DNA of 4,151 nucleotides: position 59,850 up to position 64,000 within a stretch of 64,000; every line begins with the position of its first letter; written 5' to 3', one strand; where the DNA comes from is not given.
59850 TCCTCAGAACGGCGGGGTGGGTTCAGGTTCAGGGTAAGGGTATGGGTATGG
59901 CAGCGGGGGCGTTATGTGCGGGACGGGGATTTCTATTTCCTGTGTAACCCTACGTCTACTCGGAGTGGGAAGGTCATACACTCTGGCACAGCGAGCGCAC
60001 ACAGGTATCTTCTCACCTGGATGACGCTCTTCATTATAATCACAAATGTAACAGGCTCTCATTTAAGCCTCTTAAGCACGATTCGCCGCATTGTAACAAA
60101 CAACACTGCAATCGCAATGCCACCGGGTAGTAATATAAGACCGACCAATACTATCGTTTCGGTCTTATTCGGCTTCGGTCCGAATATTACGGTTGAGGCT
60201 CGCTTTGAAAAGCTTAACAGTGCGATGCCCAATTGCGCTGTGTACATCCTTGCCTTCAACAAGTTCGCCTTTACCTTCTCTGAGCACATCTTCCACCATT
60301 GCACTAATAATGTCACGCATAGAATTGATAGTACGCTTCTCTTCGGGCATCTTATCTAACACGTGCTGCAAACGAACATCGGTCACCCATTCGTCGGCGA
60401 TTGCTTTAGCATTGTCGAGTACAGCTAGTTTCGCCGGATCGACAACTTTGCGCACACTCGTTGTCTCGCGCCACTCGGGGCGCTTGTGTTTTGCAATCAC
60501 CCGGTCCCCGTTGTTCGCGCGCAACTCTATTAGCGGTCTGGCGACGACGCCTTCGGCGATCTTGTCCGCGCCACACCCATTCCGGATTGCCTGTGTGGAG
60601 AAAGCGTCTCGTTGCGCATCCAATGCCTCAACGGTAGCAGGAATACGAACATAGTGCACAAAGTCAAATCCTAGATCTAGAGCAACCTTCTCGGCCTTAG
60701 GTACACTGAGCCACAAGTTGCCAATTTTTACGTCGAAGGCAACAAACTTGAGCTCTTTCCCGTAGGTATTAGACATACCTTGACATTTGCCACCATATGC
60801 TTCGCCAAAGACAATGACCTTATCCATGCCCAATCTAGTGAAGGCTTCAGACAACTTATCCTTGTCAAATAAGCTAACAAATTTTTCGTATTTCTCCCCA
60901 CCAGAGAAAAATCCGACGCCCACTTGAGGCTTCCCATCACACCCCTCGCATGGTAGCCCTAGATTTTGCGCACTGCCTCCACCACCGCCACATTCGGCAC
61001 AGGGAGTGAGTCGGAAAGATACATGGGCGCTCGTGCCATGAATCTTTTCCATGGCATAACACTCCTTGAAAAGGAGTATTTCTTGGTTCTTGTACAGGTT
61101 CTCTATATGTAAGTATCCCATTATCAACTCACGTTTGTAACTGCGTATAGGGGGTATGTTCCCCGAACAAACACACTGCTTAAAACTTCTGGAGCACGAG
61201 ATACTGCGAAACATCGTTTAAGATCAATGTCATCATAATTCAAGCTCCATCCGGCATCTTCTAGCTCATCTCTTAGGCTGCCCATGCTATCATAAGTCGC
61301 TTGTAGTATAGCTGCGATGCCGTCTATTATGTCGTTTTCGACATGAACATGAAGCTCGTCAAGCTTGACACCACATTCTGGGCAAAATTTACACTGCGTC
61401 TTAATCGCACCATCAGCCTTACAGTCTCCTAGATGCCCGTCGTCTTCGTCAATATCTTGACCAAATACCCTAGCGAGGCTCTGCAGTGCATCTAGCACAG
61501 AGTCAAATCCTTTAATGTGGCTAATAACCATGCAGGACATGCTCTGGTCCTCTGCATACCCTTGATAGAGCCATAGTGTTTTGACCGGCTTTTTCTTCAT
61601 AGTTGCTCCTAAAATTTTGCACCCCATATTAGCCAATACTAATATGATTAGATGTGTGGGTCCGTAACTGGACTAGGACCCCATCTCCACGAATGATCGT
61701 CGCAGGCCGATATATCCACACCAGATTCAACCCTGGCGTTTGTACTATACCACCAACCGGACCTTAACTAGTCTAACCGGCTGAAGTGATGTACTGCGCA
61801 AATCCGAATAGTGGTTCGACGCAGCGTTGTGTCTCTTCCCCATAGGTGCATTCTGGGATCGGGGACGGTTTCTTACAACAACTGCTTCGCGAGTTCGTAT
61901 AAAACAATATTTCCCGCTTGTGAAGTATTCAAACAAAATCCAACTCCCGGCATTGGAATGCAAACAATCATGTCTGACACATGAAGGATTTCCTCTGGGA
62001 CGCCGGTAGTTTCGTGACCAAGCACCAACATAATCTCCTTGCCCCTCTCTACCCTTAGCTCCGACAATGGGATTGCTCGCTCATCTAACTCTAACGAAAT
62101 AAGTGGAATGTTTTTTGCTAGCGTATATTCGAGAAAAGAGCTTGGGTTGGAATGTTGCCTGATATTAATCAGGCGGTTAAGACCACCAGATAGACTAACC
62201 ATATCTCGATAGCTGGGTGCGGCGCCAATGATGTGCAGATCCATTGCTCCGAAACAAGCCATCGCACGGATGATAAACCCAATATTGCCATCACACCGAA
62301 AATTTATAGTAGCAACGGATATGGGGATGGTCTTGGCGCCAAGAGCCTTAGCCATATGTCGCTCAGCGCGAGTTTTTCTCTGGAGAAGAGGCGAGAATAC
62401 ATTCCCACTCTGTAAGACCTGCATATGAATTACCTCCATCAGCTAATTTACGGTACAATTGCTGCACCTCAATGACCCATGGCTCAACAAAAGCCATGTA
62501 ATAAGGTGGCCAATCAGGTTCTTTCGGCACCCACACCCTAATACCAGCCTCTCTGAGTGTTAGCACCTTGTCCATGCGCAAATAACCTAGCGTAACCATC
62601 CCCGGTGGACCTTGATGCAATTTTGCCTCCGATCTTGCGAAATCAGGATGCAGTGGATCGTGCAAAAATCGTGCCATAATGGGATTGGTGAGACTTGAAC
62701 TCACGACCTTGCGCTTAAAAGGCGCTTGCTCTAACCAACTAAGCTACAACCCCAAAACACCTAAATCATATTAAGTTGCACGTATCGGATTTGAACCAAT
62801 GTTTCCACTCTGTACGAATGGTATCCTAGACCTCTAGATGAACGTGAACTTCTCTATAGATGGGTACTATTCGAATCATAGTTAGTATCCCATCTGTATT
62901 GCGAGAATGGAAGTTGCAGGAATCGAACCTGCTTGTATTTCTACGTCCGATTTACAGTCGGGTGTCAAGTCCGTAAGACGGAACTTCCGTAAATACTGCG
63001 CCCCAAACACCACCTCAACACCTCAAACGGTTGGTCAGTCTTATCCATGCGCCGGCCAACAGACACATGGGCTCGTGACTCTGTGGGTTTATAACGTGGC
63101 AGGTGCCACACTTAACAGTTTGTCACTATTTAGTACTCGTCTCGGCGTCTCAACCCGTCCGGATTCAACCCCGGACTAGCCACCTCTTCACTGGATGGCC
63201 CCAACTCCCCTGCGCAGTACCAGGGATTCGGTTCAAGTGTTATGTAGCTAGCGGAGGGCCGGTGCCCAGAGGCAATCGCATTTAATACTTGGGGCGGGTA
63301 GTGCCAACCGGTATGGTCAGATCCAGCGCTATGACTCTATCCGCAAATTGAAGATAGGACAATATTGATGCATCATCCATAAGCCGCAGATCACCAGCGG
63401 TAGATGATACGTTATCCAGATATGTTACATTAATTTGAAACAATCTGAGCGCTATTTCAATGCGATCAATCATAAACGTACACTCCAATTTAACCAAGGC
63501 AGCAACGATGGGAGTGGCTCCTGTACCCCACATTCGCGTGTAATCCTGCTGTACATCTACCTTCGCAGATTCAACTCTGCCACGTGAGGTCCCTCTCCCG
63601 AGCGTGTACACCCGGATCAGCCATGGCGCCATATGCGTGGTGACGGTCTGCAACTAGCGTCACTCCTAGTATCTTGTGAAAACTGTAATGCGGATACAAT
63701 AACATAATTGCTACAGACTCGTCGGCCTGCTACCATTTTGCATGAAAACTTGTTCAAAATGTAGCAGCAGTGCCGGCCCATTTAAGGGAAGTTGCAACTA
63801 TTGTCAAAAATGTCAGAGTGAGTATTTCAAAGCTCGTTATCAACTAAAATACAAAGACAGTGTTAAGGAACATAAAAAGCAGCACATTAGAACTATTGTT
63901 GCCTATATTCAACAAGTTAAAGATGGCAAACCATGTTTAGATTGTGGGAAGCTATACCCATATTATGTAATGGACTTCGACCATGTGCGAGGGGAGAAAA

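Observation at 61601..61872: Second G+C-rich non-coding region sharing a hairpin with region 1 through a compensatory change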

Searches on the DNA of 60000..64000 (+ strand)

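Call 12: search_dna_similar(query=window:60000-64000:+, collection=phages, mode=near)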
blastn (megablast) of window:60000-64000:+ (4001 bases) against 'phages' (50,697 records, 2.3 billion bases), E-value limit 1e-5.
No match.
